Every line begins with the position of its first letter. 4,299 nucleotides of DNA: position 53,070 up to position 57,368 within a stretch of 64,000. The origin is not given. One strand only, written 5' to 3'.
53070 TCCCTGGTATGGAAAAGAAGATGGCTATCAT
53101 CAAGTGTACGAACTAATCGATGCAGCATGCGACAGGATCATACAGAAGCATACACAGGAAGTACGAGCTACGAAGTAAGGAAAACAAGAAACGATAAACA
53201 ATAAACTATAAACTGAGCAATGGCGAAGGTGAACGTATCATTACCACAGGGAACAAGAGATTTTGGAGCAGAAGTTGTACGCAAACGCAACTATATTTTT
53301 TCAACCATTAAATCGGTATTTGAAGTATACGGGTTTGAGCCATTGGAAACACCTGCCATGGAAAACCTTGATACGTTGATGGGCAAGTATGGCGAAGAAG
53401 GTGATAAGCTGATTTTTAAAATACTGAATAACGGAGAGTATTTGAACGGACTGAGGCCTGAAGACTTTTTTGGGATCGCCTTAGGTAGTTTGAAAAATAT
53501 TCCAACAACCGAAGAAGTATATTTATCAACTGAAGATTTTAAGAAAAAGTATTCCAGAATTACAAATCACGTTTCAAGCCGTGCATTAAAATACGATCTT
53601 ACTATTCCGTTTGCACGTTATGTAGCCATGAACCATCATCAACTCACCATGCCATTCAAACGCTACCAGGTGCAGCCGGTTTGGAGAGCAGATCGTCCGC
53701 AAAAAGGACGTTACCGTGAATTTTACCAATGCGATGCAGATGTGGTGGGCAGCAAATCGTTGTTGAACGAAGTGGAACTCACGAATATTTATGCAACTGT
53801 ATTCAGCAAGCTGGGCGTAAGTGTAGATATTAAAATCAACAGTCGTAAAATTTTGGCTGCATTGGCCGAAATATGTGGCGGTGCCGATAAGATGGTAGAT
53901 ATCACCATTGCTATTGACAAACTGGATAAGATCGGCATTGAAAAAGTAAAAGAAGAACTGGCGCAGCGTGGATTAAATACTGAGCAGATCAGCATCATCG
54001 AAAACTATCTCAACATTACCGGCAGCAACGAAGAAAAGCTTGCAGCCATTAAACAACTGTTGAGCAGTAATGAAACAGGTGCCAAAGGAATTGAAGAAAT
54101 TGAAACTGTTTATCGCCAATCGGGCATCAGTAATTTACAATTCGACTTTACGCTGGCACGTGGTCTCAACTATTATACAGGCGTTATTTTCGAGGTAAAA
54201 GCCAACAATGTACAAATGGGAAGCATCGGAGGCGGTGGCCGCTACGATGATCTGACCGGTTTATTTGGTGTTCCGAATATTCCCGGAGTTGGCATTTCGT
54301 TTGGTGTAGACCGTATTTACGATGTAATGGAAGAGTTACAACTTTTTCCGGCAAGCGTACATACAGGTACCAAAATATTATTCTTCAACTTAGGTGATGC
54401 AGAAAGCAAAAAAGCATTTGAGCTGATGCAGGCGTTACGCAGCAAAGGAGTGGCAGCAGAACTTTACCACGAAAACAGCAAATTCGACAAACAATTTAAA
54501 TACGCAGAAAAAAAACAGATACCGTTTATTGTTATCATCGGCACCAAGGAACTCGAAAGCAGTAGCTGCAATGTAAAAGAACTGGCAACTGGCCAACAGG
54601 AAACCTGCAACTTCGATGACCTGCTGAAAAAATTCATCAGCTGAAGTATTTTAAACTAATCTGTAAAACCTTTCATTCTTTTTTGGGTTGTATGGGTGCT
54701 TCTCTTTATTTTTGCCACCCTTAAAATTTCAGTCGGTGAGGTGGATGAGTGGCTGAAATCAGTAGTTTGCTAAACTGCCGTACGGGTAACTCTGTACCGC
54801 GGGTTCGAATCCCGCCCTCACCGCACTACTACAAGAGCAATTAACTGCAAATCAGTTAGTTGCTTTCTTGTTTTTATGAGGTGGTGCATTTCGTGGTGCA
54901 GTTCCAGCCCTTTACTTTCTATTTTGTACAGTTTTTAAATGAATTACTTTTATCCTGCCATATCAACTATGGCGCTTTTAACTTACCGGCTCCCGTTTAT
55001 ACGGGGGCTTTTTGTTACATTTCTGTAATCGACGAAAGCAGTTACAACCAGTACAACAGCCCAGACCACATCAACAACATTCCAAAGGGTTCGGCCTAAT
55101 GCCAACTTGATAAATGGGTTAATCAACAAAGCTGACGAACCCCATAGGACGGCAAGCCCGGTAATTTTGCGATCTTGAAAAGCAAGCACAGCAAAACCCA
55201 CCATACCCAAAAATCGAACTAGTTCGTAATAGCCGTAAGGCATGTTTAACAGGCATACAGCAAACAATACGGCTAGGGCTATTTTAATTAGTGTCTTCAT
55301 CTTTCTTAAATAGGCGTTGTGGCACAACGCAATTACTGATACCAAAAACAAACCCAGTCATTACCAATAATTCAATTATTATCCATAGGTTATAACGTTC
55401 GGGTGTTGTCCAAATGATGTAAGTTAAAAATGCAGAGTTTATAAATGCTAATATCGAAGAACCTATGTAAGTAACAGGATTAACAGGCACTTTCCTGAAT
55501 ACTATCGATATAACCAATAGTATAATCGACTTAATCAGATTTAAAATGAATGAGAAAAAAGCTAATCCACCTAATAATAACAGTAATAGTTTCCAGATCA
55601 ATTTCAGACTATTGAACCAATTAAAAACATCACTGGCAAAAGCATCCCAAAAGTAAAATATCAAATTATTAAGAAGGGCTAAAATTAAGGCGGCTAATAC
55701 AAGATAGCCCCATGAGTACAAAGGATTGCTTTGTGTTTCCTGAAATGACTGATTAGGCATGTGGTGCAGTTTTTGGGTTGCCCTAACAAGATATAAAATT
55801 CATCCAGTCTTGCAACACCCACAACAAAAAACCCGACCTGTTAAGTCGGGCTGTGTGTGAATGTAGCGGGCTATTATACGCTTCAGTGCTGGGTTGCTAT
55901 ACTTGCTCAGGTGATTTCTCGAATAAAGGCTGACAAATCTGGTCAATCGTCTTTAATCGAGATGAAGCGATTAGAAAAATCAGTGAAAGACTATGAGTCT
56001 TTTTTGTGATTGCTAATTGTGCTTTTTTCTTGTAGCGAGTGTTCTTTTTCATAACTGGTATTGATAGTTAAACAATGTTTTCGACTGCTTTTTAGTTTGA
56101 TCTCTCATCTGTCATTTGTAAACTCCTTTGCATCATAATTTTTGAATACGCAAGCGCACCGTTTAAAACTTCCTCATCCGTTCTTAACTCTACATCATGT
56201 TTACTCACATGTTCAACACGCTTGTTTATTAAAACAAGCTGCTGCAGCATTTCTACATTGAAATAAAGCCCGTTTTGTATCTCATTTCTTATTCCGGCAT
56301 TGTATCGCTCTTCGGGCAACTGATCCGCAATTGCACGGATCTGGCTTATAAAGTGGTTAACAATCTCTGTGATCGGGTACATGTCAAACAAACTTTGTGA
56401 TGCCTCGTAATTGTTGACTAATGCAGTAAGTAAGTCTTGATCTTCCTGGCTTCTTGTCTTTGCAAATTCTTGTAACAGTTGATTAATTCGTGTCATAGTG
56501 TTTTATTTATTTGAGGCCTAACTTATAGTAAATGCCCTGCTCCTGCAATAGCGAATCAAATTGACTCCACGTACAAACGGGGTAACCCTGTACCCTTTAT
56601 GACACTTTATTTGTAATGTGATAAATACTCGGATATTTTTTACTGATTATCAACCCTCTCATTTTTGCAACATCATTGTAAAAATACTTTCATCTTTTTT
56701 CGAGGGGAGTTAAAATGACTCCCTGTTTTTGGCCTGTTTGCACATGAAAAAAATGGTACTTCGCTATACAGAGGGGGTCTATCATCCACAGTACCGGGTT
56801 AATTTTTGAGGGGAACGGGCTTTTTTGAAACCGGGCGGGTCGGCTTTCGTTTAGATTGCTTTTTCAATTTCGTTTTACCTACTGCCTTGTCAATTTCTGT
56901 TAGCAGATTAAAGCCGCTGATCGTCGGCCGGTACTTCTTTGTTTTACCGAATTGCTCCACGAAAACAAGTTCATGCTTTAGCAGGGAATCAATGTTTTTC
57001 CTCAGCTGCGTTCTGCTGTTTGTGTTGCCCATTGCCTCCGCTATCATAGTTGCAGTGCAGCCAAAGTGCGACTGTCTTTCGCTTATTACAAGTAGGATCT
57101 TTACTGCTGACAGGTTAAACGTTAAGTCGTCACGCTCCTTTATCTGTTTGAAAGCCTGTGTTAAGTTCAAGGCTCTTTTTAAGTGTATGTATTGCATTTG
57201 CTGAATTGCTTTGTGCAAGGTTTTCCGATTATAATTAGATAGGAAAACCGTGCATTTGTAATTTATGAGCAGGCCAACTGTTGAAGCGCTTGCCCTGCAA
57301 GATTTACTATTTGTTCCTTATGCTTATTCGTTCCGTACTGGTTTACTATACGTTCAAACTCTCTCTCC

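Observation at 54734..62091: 7.2-kb integrative element in tRNA-Ser(GCU) with perfect 24-bp att repeats, retained tRNA terminator and integrase arm-type repeats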

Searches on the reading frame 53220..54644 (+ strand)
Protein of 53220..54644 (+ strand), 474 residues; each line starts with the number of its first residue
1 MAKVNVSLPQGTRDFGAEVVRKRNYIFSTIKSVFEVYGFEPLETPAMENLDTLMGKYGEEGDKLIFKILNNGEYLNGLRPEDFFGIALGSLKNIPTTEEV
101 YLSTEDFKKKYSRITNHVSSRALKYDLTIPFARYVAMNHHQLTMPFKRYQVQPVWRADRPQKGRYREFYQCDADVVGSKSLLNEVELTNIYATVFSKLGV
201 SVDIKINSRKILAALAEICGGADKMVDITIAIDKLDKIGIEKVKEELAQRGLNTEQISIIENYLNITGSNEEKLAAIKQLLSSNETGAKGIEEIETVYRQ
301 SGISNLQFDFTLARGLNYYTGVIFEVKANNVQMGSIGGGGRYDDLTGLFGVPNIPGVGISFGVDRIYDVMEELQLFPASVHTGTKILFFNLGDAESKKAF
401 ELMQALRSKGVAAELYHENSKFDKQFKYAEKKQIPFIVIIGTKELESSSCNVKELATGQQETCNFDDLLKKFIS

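Call 10: find_encoding_contigs(protein=window:53220-54644:+, flank=10000, max_places=10)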
Protein window:53220-54644:+ (474 aa): no gene with exactly this product is on record in the collection.

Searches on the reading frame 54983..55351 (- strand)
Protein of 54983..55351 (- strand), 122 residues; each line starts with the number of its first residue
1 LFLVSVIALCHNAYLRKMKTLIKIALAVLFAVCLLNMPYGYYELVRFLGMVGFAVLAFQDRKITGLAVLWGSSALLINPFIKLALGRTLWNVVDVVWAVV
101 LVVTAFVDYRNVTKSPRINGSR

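Call 8: search_protein_families(library=pfam, proteins=[window:54983-55351:-], max_evalue=0.1)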
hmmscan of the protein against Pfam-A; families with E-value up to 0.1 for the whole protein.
window:54983-55351:- (122 aa): 2 families
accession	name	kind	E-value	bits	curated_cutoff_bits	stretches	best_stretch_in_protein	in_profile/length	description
PF20619.3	DUF6804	-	3e-26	91.9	27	1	18-106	1-91/91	Family of unknown function (DUF6804)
PF16983.11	MFS_MOT1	-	0.044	14.6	30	1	3-105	15-108/111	Molybdate transporter of MFS superfamily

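Call 9: search_protein_families(library=phrogs, proteins=[window:54983-55351:-], max_evalue=0.1)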
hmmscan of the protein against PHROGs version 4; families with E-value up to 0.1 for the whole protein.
window:54983-55351:- (122 aa): 0 families

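Call 55: search_protein_families(library=padloc, proteins=[window:54983-55351:-], max_evalue=0.01)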
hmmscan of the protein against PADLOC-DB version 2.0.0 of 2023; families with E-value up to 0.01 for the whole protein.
window:54983-55351:- (122 aa): 0 families

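Call 56: search_protein_families(library=ncbifam, proteins=[window:54983-55351:-], max_evalue=0.01)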
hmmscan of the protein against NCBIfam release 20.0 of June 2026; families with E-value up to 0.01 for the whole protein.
window:54983-55351:- (122 aa): 0 families

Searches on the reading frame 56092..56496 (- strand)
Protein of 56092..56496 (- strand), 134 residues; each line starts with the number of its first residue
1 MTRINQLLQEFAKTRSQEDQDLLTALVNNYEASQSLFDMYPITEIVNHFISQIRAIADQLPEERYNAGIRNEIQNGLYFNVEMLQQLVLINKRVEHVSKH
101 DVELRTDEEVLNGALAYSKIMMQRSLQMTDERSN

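Call 8: search_protein_families(library=pfam, proteins=[window:56092-56496:-], max_evalue=0.1)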
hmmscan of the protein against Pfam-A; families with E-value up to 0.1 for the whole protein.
window:56092-56496:- (134 aa): 2 families
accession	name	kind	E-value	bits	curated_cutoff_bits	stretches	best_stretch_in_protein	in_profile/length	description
PF22296.2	bAvd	-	0.013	16.4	40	1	46-129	7-89/107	bAvd-like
PF19531.4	DUF6058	-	0.058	14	25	0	2-41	68-108/126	Family of unknown function (DUF6058)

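Call 9: search_protein_families(library=phrogs, proteins=[window:56092-56496:-], max_evalue=0.1)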
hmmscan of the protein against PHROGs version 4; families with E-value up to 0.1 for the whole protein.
window:56092-56496:- (134 aa): 0 families

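Call 55: search_protein_families(library=padloc, proteins=[window:56092-56496:-], max_evalue=0.01)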
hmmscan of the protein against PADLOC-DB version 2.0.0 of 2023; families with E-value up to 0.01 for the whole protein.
window:56092-56496:- (134 aa): 0 families

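Call 56: search_protein_families(library=ncbifam, proteins=[window:56092-56496:-], max_evalue=0.01)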
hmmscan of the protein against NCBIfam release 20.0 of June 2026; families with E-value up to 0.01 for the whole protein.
window:56092-56496:- (134 aa): 0 families

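Call 76: find_related_loci(query=window:56092-56496:-, collection=viral_contigs, flank=10000)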
Query window:56092-56496:- (134 aa) in viral_contigs; peptide patterns used: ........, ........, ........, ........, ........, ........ (x = any residue, [..] = any of these).
7 stretches matched a pattern, but none encodes a relative of the query by tblastn (E <= 1e-3).

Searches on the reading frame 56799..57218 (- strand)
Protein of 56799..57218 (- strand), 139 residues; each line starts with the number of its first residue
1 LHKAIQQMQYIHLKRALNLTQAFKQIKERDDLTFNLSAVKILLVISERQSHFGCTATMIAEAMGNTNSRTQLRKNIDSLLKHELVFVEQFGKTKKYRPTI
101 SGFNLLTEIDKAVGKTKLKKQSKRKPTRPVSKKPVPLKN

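Call 8: search_protein_families(library=pfam, proteins=[window:56799-57218:-], max_evalue=0.1)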
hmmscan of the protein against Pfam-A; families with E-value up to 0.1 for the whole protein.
window:56799-57218:- (139 aa): 0 families

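Call 9: search_protein_families(library=phrogs, proteins=[window:56799-57218:-], max_evalue=0.1)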
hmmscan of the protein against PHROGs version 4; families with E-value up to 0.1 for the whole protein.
window:56799-57218:- (139 aa): 0 families

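Call 55: search_protein_families(library=padloc, proteins=[window:56799-57218:-], max_evalue=0.01)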
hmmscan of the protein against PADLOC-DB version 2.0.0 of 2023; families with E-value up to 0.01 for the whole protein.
window:56799-57218:- (139 aa): 1 family
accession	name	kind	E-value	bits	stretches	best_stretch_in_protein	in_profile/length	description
PDLC01852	CARF3--CARF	-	0.0016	16.4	1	40-102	147-204/208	-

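Call 56: search_protein_families(library=ncbifam, proteins=[window:56799-57218:-], max_evalue=0.01)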
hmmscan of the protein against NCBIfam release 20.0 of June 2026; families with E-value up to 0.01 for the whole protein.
window:56799-57218:- (139 aa): 0 families
